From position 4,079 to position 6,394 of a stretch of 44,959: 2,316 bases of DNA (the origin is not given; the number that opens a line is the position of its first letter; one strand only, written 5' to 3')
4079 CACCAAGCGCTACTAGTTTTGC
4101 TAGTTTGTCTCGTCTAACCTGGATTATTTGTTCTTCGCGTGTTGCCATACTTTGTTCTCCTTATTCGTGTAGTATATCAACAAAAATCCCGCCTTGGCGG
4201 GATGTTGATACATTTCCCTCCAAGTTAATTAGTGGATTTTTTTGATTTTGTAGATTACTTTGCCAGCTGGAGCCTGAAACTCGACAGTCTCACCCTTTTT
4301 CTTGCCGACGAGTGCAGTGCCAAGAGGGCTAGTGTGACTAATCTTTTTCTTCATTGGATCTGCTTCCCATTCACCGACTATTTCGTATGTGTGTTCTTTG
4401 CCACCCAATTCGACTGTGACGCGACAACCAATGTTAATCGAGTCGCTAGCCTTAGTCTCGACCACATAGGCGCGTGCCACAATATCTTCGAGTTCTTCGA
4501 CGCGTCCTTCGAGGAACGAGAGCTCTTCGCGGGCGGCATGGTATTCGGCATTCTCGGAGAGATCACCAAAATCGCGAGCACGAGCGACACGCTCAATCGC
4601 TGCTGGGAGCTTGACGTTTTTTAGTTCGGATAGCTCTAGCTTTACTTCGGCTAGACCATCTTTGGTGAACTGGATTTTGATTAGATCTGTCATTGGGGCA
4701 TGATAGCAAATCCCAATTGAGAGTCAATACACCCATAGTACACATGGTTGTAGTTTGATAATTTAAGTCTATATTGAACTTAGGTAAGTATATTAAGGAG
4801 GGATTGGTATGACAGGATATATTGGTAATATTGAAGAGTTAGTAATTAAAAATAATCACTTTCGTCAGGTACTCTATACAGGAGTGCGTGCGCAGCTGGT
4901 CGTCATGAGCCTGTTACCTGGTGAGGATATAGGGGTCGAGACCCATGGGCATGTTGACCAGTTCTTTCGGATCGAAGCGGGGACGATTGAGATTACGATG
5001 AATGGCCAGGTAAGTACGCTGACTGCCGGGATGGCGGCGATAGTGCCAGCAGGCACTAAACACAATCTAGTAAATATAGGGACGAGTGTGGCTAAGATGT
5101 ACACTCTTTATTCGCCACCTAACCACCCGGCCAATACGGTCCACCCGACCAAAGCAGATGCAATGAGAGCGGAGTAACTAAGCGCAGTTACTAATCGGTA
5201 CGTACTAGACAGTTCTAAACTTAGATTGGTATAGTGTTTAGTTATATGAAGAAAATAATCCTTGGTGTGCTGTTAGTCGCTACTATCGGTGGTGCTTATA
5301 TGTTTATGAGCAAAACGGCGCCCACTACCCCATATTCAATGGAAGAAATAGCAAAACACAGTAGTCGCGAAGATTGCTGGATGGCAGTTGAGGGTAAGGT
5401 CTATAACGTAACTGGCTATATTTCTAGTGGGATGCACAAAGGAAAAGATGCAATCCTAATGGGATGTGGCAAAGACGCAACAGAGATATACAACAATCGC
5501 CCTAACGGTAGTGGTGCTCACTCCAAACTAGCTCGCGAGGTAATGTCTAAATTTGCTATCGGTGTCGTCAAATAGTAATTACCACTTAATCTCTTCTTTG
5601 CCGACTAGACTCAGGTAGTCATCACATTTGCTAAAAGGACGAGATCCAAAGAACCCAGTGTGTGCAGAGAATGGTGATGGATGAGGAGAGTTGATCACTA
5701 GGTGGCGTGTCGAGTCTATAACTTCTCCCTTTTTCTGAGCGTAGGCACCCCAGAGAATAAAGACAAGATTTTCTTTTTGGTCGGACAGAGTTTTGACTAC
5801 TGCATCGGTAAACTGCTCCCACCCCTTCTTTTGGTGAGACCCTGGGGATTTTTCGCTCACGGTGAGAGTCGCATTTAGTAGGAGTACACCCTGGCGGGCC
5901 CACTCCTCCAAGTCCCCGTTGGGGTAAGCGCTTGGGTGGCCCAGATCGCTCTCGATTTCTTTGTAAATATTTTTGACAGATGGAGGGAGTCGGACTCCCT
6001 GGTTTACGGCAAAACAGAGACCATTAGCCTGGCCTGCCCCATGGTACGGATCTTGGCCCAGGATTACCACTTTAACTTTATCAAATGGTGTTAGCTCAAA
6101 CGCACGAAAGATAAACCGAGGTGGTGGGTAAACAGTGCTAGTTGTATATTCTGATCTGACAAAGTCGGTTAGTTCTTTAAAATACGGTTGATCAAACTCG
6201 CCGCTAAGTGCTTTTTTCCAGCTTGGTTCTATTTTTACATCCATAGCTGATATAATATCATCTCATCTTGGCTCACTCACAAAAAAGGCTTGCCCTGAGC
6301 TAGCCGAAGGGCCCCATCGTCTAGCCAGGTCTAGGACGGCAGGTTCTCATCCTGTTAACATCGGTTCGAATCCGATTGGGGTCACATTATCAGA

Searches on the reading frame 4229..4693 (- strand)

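Call 10: search_protein_families(library=pfam, proteins=[window:4229-4693:-], max_evalue=0.01)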
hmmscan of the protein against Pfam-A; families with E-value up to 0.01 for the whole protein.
window:4229-4693:- (154 aa): 2 families
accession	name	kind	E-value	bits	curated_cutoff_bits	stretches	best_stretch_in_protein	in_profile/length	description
PF01272.25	GreA_GreB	-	1e-25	90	26.9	1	82-154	2-76/77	Transcription elongation factor, GreA/GreB, C-term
PF03449.20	GreA_GreB_N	-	4.4e-25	88.1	24.5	1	8-77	2-71/71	Transcription elongation factor, N-terminal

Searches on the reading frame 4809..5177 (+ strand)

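Call 10: search_protein_families(library=pfam, proteins=[window:4809-5177:+], max_evalue=0.01)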
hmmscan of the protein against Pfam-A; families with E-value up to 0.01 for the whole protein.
window:4809-5177:+ (122 aa): 3 families
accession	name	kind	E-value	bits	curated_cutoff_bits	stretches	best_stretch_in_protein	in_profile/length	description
PF07883.17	Cupin_2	-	7.7e-15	54.8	27.2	1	32-100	2-69/70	Cupin domain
PF01050.24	MannoseP_isomer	-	2.6e-05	24.8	23.6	1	21-92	21-92/116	Mannose-6-phosphate isomerase C-terminal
PF05899.18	Cupin_3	-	0.0058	16.7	23.5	1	47-87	23-64/74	EutQ-like cupin domain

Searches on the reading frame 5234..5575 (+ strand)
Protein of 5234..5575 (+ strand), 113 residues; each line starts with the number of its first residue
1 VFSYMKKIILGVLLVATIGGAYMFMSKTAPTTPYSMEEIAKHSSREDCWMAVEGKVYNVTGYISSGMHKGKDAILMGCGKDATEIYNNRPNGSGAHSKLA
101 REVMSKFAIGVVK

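Call 10: search_protein_families(library=pfam, proteins=[window:5234-5575:+], max_evalue=0.01)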
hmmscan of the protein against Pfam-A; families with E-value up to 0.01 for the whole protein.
window:5234-5575:+ (113 aa): 1 family
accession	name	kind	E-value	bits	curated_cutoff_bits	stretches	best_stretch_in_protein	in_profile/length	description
PF00173.33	Cyt-b5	-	8.9e-17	61.3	23.7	1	35-112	1-73/74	Cytochrome b5-like Heme/Steroid binding domain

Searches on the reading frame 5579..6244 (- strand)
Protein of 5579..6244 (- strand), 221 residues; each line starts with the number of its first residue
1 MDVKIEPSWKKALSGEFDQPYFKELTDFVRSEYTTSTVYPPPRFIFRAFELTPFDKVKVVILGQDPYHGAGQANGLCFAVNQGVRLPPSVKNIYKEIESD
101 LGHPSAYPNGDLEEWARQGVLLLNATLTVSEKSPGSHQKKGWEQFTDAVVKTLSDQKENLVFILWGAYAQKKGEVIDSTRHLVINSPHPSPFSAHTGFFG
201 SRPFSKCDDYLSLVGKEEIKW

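Call 10: search_protein_families(library=pfam, proteins=[window:5579-6244:-], max_evalue=0.01)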
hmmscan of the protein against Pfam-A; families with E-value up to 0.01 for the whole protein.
window:5579-6244:- (221 aa): 1 family
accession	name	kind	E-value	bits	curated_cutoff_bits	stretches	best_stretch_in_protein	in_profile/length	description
PF03167.25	UDG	-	2e-16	60.8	24.3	1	54-210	6-139/141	Uracil DNA glycosylase superfamily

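Call 13: find_encoding_contigs(protein=window:5579-6244:-, flank=10000, max_places=10)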
Protein window:5579-6244:- (221 aa): 1 contig read that carries it; 1 place shown.
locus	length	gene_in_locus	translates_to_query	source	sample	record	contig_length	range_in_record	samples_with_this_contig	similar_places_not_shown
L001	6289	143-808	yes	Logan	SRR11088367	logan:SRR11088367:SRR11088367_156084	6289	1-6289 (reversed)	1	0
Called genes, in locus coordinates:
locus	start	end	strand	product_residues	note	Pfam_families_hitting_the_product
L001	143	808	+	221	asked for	PF03167:UDG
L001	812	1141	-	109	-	PF00173:Cyt-b5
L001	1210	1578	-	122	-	PF01050:MannoseP_isomer (weak), PF07883:Cupin_2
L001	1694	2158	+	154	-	PF03449:GreA_GreB_N, PF01272:GreA_GreB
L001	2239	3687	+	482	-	PF01336:tRNA_anti-codon, PF00152:tRNA-synt_2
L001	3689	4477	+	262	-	PF01784:DUF34_NIF3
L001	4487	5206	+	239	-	PF00106:adh_short, PF08659:KR, PF13460:NAD_binding_10 (weak), PF13561:adh_short_C2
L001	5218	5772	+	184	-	PF01966:HD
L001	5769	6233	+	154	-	PF00293:NUDIX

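Call 62: find_homologous_proteins(query=window:5579-6244:-, max_evalue=1e-20)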
Query window:5579-6244:- (221 aa): 8000 proteins with E <= 1e-20 among 8000 candidates; the best 120 are listed.
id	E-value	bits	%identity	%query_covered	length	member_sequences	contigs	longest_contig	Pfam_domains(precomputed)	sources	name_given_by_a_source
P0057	6.5e-149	512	100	100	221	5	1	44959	PF03167.26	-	-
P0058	8.5e-145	498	97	100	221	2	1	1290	PF03167.26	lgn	-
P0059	6.5e-136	469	89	100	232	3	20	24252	PF03167.26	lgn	-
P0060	2.0e-135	468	89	100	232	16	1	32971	PF03167.26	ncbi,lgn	-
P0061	2.3e-134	464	90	100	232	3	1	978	PF03167.26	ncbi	-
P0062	3.7e-132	457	87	100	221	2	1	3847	PF03167.26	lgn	-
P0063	4.1e-131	454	86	100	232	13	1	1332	PF03167.26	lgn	-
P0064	8.1e-131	453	88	100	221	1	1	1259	PF03167.26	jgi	jgi:uracil-DNA glycosylase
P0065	2.4e-129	448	87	100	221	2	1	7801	PF03167.26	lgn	-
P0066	1.9e-123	429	82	100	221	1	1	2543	PF03167.26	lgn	-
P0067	1.1e-122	426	82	100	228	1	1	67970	PF03167.26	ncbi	-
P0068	1.8e-122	425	81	100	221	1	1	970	PF03167.26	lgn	-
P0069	1.3e-121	423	81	100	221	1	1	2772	PF03167.26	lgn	-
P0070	1.7e-121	422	82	100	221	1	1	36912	PF03167.26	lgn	-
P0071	1.8e-121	422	82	100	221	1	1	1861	PF03167.26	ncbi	-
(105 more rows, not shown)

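Call 63: find_encoding_contigs(protein=P0060, flank=10000, max_places=3)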
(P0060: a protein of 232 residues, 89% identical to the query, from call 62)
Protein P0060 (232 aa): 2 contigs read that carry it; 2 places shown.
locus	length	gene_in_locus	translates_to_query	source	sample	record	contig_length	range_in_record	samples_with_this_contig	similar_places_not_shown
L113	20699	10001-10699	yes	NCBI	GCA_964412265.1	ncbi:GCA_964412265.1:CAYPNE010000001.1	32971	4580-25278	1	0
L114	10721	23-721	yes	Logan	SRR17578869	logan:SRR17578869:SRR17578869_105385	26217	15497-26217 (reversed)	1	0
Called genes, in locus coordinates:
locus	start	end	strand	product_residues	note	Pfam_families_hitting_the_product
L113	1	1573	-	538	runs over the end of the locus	PF00343:Phosphorylase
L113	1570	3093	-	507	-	PF08323:Glyco_transf_5, PF13439:Glyco_transf_4 (weak), PF00534:Glycos_transf_1, PF13692:Glyco_trans_1_4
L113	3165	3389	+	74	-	-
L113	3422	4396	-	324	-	PF01844:HNH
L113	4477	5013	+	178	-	-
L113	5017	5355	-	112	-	PF07883:Cupin_2 (weak)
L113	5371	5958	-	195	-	PF01872:RibD_C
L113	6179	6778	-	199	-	-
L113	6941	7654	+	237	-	-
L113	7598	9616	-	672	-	PF00069:Pkinase, PF07714:PK_Tyr_Ser-Thr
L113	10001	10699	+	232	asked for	PF03167:UDG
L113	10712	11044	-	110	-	PF00173:Cyt-b5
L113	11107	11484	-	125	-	PF11699:CENP-C_C (weak), PF07883:Cupin_2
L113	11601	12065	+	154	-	PF03449:GreA_GreB_N, PF01272:GreA_GreB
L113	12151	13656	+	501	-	PF01336:tRNA_anti-codon, PF00152:tRNA-synt_2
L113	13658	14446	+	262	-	PF01784:DUF34_NIF3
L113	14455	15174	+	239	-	PF00106:adh_short, PF08659:KR, PF13561:adh_short_C2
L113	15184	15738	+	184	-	PF01966:HD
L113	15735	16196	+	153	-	PF00293:NUDIX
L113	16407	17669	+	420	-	-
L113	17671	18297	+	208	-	PF00702:Hydrolase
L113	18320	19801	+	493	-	PF07517:SecA_DEAD, PF01043:SecA_PP_bind, PF21090:P-loop_SecA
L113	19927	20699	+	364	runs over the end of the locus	PF21090:P-loop_SecA, PF07516:SecA_SW, PF02810:SEC-C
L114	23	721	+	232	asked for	PF03167:UDG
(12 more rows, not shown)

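Call 64: find_encoding_contigs(protein=P0059, flank=10000, max_places=4)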
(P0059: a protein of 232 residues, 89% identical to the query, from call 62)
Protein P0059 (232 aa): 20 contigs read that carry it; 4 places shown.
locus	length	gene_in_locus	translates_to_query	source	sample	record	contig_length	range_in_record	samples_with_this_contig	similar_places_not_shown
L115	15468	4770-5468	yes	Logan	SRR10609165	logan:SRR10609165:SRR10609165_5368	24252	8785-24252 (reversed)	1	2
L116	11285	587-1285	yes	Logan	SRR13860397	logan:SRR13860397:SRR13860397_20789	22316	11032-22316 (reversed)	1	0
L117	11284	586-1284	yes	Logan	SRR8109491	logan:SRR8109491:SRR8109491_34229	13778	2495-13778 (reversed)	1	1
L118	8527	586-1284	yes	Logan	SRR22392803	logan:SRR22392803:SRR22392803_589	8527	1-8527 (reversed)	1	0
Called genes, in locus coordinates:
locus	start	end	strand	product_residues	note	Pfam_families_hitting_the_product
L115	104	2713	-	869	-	PF26449:DUF8128, PF01935:DUF87, PF10412:TrwB_AAD_bind (faint), PF12696:TraG-D_C (faint)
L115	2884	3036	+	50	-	-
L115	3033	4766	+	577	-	PF00239:Resolvase, PF07508:Recombinase (faint)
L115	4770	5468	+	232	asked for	PF03167:UDG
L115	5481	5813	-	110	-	PF00173:Cyt-b5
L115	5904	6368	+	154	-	PF03449:GreA_GreB_N, PF01272:GreA_GreB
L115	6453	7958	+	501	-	PF01336:tRNA_anti-codon, PF00152:tRNA-synt_2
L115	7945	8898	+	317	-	PF12146:Hydrolase_4 (weak), PF00561:Abhydrolase_1, PF12697:Abhydrolase_6 (weak)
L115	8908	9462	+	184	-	PF01966:HD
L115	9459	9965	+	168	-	PF00293:NUDIX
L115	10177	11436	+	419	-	PF02403:Seryl_tRNA_N, PF00587:tRNA-synt_2b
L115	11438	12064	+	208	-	PF00702:Hydrolase, PF13242:Hydrolase_like (faint)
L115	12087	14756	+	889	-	PF07517:SecA_DEAD, PF01043:SecA_PP_bind, PF21090:P-loop_SecA, PF07516:SecA_SW, PF02810:SEC-C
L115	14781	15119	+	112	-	PF18924:DUF5674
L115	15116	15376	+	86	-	-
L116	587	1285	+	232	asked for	PF03167:UDG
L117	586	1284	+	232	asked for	PF03167:UDG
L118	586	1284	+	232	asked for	PF03167:UDG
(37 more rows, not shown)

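Call 65: find_encoding_contigs(protein=P0065, flank=10000, max_places=3)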
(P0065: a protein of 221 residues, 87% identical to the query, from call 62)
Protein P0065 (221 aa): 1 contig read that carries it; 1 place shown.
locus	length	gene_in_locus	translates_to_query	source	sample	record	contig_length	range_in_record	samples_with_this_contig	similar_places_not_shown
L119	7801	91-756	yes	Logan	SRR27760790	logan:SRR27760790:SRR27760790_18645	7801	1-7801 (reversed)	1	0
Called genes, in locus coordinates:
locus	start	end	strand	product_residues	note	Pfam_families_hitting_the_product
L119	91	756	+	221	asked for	PF03167:UDG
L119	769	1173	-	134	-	PF00173:Cyt-b5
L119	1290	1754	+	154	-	PF03449:GreA_GreB_N, PF01272:GreA_GreB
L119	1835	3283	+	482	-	PF01336:tRNA_anti-codon, PF00152:tRNA-synt_2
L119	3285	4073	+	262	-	PF01784:DUF34_NIF3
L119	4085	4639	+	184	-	PF01966:HD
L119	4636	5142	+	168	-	PF00293:NUDIX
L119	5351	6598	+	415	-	PF02403:Seryl_tRNA_N, PF00587:tRNA-synt_2b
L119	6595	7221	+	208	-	PF00702:Hydrolase, PF13419:HAD_2 (weak), PF13242:Hydrolase_like (faint)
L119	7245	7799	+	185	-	?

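Call 106: find_encoding_contigs(protein=P0058, flank=5000, max_places=4)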
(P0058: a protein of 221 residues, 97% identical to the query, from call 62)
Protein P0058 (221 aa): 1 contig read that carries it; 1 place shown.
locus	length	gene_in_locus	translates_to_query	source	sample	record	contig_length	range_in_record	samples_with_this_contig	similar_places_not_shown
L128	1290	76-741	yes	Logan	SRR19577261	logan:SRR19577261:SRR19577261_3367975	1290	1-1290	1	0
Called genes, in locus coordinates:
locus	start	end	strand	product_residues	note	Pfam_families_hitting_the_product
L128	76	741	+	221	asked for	PF03167:UDG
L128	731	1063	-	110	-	PF00173:Cyt-b5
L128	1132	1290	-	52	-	?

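Call 107: find_encoding_contigs(protein=P0062, flank=5000, max_places=4)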
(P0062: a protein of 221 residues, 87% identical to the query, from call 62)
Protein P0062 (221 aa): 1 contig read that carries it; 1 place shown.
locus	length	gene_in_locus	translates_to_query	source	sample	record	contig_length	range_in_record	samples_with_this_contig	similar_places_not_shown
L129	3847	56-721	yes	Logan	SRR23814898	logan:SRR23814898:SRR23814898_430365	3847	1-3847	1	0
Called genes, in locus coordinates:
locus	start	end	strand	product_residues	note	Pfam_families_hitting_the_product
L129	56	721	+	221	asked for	PF03167:UDG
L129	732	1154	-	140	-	PF00173:Cyt-b5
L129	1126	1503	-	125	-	PF07883:Cupin_2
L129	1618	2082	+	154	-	PF03449:GreA_GreB_N, PF01272:GreA_GreB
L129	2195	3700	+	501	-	PF01336:tRNA_anti-codon, PF00152:tRNA-synt_2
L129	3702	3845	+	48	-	?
